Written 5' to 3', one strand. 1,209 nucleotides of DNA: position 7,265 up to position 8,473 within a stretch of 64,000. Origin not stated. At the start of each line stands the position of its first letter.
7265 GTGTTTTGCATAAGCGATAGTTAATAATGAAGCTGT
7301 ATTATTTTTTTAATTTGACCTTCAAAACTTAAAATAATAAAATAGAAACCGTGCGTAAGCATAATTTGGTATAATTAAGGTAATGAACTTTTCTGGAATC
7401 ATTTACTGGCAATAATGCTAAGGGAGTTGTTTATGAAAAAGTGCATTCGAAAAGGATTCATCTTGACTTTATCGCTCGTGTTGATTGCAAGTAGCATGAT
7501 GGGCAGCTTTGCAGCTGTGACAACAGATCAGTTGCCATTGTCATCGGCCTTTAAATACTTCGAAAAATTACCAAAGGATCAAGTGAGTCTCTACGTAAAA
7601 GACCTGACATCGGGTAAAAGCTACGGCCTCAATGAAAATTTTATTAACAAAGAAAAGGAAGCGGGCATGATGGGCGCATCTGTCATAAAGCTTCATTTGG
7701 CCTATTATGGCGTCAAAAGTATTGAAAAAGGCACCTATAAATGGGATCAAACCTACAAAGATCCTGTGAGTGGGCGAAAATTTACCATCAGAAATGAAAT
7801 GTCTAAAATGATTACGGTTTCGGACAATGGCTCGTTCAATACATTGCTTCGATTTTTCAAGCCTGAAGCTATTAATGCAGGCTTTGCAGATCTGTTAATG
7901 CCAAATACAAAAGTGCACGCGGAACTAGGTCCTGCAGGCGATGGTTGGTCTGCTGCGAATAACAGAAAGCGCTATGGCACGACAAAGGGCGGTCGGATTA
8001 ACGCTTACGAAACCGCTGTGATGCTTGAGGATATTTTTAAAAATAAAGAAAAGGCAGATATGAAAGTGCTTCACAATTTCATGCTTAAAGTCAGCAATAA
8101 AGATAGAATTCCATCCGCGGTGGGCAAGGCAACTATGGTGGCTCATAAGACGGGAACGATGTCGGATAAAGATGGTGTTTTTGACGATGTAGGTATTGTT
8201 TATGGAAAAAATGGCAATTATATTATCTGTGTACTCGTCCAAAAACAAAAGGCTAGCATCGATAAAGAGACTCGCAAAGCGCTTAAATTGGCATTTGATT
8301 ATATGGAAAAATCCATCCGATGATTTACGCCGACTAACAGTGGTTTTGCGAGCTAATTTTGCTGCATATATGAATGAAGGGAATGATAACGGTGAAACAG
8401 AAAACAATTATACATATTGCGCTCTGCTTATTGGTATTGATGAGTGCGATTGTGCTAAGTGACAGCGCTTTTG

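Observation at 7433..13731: Peptidoglycan-remodelling gene cluster: beta-lactamase-like hydrolase, VanY-type DD-carboxypeptidase translationally coupled to a giant propeller protein, and a WalR-box-fronted M23/LysM endopeptidase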

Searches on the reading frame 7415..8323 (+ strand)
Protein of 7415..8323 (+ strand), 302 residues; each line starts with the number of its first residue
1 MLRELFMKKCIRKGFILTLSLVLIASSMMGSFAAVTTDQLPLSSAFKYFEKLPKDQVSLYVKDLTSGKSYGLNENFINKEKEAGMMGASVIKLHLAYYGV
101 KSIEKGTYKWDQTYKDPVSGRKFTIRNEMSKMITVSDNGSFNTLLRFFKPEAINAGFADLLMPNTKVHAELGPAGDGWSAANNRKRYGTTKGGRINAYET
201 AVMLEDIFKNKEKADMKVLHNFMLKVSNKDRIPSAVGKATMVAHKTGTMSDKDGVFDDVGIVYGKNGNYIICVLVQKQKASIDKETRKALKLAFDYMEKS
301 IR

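Call 3: search_protein_families(library=pfam, proteins=[window:7415-8323:+], max_evalue=0.01)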
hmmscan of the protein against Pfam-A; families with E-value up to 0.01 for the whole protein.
window:7415-8323:+ (302 aa): 1 family
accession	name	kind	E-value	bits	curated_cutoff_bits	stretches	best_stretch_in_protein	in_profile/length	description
PF13354.11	Beta-lactamase2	-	7.8e-22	78.1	22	1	58-275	1-214/214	Beta-lactamase enzyme family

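Call 4: search_protein_families(library=ncbifam, proteins=[window:7415-8323:+], max_evalue=0.01)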
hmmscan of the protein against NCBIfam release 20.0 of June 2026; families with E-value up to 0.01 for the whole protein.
window:7415-8323:+ (302 aa): 6 families
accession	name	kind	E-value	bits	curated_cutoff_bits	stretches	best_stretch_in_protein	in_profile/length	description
NF033103.1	bla_class_A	equivalog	1.4e-12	47.4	200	1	115-285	78-242/257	class A beta-lactamase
NF012099.1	SubclassA2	equivalog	6.7e-08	32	320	1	122-286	92-256/275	class A beta-lactamase, subclass A2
NF041445.1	blaRATA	exception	1.8e-06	27.3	660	1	204-287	192-286/302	RATA family class A beta-lactamase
NF033626.2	blaBKC_GPC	exception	0.00016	21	575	1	109-275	110-273/297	BKC/GPC family carbapenem-hydrolyzing class A beta-lactamase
NF000390.2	blaVEB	exception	0.00016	20.8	670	1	203-281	190-277/299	VEB family extended-spectrum class A beta-lactamase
NF010153.0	PRK13631.1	equivalog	0.0028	16.7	463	1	204-298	27-126/320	cobalt transporter ATP-binding subunit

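Call 12: search_solved_structures(query=window:7415-8323:+, max_evalue=0.001, show_alignments=2)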
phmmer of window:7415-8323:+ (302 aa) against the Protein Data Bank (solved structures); distinct sequences matched with E-value up to 0.001: 0.
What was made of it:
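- Tried and rejected: Nothing at E<=0.001 (call 12).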

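Call 27: find_homologous_proteins(query=window:7433-8323:+, max_evalue=0.00001)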
Query window:7433-8323:+ (296 aa): 17 proteins with E <= 0.00001 among 848 candidates.
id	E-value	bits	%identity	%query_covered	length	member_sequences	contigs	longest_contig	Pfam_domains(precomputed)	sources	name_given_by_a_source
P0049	5.6e-187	638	97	100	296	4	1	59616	PF13354.13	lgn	-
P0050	5.7e-120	418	70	90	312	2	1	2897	PF13354.13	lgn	-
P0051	1.4e-90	321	54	91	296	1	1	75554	PF13354.13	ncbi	-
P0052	1.7e-80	288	51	89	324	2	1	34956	PF13354.13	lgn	-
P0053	1.5e-77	279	42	98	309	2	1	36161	PF13354.13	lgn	-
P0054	6.4e-77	277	47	88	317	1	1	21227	PF13354.13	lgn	-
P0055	3.6e-76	274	46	86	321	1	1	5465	PF13354.13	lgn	-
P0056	1.9e-27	114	33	81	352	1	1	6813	PF13354.13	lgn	-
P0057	8.5e-26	109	36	77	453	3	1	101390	PF13354.13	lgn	-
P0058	4.9e-9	54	29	75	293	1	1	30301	PF13354.13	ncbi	ncbi:MAG: serine hydrolase [Candidatus Omnitrophota bacterium]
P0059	6.7e-9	54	29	78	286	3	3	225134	PF13354.13,PF00768.26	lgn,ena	-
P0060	1.6e-8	52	28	89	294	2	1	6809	PF13354.13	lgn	-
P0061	5.0e-8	51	31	52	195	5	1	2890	PF13354.13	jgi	jgi:beta-lactamase class A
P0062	6.9e-7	47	29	81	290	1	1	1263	PF13354.13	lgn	-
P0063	1.4e-6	46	30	75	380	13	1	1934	PF13354.13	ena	-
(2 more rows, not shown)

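Call 28: find_encoding_contigs(protein=P0051, flank=9000, max_places=2)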
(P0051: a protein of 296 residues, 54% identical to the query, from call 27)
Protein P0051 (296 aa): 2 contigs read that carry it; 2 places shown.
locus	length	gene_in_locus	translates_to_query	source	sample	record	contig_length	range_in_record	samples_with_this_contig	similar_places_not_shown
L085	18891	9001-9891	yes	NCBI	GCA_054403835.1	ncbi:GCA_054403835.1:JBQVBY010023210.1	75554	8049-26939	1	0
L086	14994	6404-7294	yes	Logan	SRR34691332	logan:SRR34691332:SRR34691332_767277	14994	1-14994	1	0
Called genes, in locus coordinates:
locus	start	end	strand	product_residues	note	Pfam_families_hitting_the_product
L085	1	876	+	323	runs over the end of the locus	PF00239:Resolvase, PF07508:Recombinase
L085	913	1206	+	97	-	PF01527:HTH_Tnp_1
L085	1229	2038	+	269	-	PF13276:HTH_21, PF24764:rva_4, PF00665:rve, PF13610:DDE_Tnp_IS240 (weak), PF13683:rve_3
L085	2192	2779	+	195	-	-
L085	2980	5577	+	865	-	PF00176:SNF2-rel_dom, PF00270:DEAD, PF04851:ResIII, PF00271:Helicase_C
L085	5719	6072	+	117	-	PF03795:YCII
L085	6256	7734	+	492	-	PF02805:Ada_Zn_binding, PF12833:HTH_18, PF00165:HTH_AraC, PF06029:AlkA_N, PF00730:HhH-GPD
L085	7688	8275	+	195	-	PF02870:Methyltransf_1N, PF01035:DNA_binding_1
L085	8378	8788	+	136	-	PF07022:Phage_CI_repr (weak), PF12844:HTH_19, PF13560:HTH_31, PF01381:HTH_3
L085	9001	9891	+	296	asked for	PF13354:Beta-lactamase2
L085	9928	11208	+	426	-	PF02557:VanY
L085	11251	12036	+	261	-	PF13315:DUF4085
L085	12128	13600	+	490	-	PF00144:Beta-lactamase, PF00583:Acetyltransf_1, PF13302:Acetyltransf_3 (faint), PF13673:Acetyltransf_10 (weak), PF13508:Acetyltransf_7 (weak)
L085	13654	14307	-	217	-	PF19700:DUF6198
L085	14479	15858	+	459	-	PF00392:GntR, PF00155:Aminotran_1_2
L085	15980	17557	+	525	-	PF00989:PAS (weak), PF13426:PAS_9 (weak), PF00158:Sigma54_activat, PF14532:Sigma54_activ_2, PF07728:AAA_5 (weak), PF25601:AAA_lid_14, PF02954:HTH_8 (faint), PF18024:HTH_50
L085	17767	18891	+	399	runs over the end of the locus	PF01053:Cys_Met_Meta_PP, PF00155:Aminotran_1_2, PF06838:Met_gamma_lyase, PF01041:DegT_DnrJ_EryC1 (faint), PF01212:Beta_elim_lyase (weak), PF00266:Aminotran_5 (weak)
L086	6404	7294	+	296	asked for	PF13354:Beta-lactamase2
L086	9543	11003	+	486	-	PF00144:Beta-lactamase, PF00583:Acetyltransf_1, PF13302:Acetyltransf_3 (faint), PF13673:Acetyltransf_10 (weak), PF13508:Acetyltransf_7 (weak)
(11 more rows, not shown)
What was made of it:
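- In L085 the class-A-like gene is followed by VanY (call 28).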

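Call 29: find_encoding_contigs(protein=P0053, flank=9000, max_places=2)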
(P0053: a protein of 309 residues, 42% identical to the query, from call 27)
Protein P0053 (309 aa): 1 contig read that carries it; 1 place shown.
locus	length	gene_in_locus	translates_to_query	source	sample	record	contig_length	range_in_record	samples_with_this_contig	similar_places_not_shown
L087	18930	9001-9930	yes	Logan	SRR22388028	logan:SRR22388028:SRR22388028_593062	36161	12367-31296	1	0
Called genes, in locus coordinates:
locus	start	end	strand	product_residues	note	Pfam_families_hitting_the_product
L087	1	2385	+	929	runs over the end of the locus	-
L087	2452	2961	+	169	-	PF20603:Bact_hydrolase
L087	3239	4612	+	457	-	PF00581:Rhodanese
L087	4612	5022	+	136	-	-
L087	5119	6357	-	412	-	PF00909:Ammonium_transp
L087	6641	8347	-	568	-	PF02203:TarH, PF12729:4HB_MCP_1, PF00672:HAMP, PF00015:MCPsignal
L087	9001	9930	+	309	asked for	PF13354:Beta-lactamase2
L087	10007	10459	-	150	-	-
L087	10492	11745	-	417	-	PF13529:Peptidase_C39_2 (weak)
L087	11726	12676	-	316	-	PF01757:Acyl_transf_3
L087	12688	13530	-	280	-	PF01427:Peptidase_M15, PF02557:VanY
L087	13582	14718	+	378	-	PF00884:Sulfatase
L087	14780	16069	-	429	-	PF01841:Transglut_core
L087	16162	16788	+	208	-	PF00484:Pro_CA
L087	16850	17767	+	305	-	-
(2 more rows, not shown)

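Call 30: find_encoding_contigs(protein=P0052, flank=9000, max_places=2)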
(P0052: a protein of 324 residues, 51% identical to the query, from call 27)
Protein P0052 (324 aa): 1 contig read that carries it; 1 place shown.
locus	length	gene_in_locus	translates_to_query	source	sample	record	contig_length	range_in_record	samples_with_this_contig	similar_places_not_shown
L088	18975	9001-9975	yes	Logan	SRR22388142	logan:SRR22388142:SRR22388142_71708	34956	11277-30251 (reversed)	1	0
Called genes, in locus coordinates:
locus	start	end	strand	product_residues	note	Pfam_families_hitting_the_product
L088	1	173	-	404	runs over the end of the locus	PF00512:HisKA, PF02518:HATPase_c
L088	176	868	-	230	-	PF00072:Response_reg, PF00486:Trans_reg_C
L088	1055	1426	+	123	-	-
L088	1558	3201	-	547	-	PF00082:Peptidase_S8, PF01835:MG2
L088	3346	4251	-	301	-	PF27120:YybI_C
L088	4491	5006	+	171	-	PF20603:Bact_hydrolase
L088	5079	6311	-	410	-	PF00909:Ammonium_transp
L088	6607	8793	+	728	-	PF02743:dCache_1, PF22673:MCP-like_PDC_1, PF00015:MCPsignal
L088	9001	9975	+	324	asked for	PF13354:Beta-lactamase2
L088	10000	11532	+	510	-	PF00246:Peptidase_M14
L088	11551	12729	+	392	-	PF02557:VanY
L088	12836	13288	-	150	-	-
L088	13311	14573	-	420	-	PF13529:Peptidase_C39_2 (weak)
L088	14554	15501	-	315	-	PF01757:Acyl_transf_3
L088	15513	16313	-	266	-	PF01427:Peptidase_M15, PF02557:VanY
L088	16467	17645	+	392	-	PF00884:Sulfatase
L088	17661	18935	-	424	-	PF01841:Transglut_core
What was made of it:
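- In L088 it is followed by M14 and then VanY (call 30).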

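Call 35: search_solved_structures(query=window:7433-8323:+, max_evalue=10, show_alignments=3)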
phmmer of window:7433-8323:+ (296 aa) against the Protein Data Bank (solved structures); distinct sequences matched with E-value up to 10: 7.
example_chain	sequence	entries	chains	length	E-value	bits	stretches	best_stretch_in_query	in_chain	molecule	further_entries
6dgu_B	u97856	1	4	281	0.024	17.2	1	170-278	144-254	Beta-lactamase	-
4d2o_A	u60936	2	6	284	0.025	17.1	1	170-280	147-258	PER-2 BETA-LACTAMASE | Beta-lactamase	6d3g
1e25_A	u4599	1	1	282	0.029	16.9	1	210-277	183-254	EXTENDED-SPECTRUM BETA-LACTAMASE PER-1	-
2j7v_A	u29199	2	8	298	0.036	16.6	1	213-272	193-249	TLL2115 PROTEIN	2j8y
2j9o_A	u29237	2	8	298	0.053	16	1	215-272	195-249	TLL2115 PROTEIN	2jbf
6v4w_A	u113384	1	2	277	0.22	14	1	211-269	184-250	Beta-lactamase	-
7edr_A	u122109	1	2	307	1.1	11.8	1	43-125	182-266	Moesin/ezrin/radixin homolog 2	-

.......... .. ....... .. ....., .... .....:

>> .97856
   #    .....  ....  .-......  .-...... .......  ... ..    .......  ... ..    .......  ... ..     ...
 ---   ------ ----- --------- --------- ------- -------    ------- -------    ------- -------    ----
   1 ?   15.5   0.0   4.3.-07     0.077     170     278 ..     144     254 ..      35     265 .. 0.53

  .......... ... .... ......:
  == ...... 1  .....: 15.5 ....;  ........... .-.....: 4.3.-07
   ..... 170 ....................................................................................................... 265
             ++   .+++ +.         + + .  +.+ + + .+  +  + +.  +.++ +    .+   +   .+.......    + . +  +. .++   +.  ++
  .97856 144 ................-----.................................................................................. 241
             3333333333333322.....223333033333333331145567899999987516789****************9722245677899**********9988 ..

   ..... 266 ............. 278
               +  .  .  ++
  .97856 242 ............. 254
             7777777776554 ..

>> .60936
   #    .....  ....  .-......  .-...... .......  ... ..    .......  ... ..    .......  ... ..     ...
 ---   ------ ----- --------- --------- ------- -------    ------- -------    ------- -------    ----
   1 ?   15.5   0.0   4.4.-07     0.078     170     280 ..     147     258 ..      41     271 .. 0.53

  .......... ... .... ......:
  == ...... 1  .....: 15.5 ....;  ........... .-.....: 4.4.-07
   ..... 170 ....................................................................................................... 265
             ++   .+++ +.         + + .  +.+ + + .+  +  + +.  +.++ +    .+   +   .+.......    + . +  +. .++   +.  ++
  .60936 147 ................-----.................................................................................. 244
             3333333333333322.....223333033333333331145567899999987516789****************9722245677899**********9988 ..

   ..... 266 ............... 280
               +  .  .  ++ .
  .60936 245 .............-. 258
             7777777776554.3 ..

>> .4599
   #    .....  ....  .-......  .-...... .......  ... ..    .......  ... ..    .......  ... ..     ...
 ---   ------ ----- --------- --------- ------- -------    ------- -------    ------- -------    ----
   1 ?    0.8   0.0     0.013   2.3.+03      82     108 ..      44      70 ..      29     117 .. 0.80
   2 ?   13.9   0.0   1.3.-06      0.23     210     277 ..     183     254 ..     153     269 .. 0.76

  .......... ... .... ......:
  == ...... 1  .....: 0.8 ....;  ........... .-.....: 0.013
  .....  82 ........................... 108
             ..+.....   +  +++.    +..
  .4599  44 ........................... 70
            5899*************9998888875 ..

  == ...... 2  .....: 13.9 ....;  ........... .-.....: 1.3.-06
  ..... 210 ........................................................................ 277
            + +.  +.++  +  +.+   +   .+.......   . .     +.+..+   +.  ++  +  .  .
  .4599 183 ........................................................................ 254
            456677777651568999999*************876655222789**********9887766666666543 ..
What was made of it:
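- Closest known: PBP-A of Thermosynechococcus elongatus. Different: Identity is only about 18%, and a single-sequence search gives E about 0.04 (call 35).
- Tried and rejected: Only E about 0.02-0.05 hits to PER enzymes and PBP-A (call 35).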

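Call 37: search_solved_structures(query=A3, max_evalue=0.001, show_alignments=3)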
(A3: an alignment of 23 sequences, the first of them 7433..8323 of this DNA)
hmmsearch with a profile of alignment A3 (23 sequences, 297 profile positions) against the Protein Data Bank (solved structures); distinct sequences matched with E-value up to 0.001: 374 (the best 60 are shown).
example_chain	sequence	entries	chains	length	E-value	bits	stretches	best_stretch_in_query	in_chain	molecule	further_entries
2j7v_A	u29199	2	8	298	6.4e-44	153.6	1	48-293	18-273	TLL2115 PROTEIN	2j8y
2j9o_A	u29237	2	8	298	2.3e-43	151.8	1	48-293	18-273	TLL2115 PROTEIN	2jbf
4ewf_A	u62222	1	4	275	2.5e-36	128.7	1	75-288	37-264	Beta-lactamase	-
5gs8_A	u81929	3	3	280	5.9e-35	124.2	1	47-293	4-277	Beta-lactamase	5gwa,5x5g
6nvu_A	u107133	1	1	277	7.3e-35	123.9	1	48-291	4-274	Beta-lactamase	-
6nvt_A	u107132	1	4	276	9.1e-35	123.6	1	48-291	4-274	Beta-lactamase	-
6pq8_A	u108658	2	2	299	3.4e-34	121.7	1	46-291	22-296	Beta-lactamase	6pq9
3cjm_A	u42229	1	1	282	5.5e-33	117.7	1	28-285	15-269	Putative beta-lactamase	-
8eo5_A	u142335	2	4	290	7.2e-33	117.3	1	42-290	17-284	LRA-5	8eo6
8eo7_A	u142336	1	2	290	6.7e-32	114.2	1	42-290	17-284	beta-lactamase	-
6v4w_A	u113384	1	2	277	1.3e-31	113.2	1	45-284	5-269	Beta-lactamase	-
4hes_A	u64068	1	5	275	1.3e-30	109.9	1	81-290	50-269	Beta-lactamase class A-like protein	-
6tww_A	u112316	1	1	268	6.2e-30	107.7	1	49-290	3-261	Beta-Lactamase (GNCA4)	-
5fqq_A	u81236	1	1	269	2.3e-29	105.8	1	49-293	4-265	GNCA4 LACTAMASE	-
6txd_A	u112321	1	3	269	3.2e-29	105.4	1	49-289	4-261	Beta lactamase (GNCA4-12)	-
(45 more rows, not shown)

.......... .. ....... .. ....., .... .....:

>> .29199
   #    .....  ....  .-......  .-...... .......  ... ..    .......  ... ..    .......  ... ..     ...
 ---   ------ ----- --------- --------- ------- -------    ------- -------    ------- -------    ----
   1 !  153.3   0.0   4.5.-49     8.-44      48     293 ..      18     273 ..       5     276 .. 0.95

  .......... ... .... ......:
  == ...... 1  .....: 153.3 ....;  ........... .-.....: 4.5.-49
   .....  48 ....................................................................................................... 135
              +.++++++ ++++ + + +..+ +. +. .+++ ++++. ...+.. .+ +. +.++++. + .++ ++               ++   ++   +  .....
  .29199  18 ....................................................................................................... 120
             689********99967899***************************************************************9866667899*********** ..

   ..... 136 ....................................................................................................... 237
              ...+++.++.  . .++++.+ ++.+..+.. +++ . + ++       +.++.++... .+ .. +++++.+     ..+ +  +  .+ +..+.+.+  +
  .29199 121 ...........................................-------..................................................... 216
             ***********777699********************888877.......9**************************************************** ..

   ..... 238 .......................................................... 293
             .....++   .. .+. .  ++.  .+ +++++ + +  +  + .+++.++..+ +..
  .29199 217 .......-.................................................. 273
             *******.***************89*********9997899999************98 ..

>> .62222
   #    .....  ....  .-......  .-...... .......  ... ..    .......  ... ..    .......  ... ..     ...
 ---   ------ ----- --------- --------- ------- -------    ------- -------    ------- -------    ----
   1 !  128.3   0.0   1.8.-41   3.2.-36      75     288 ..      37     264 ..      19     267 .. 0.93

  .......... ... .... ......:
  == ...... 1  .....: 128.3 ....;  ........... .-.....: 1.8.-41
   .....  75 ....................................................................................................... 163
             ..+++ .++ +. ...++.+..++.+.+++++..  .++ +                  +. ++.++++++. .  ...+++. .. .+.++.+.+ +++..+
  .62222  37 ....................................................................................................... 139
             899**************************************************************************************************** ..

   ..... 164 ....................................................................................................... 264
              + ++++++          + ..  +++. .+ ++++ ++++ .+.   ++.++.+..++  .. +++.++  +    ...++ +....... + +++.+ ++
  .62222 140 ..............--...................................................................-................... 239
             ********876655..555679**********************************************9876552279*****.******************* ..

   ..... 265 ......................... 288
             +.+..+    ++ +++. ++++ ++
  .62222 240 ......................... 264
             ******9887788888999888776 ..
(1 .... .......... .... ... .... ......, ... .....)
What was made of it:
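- On Ambler class A beta-lactamase: The HMM or ungapped alignment puts Leu at position 166, as in PBP-A Leu158 (call 37).
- On PBP-A family (class-A-like DD-peptidases): Profile E 6e-44 against 2.5e-36 for the best beta-lactamase (call 37).
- Closest known: PBP-A of Thermosynechococcus elongatus. Same: A hydrophobic residue sits where class A enzymes have Glu166 (HMM alignment, call 37).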
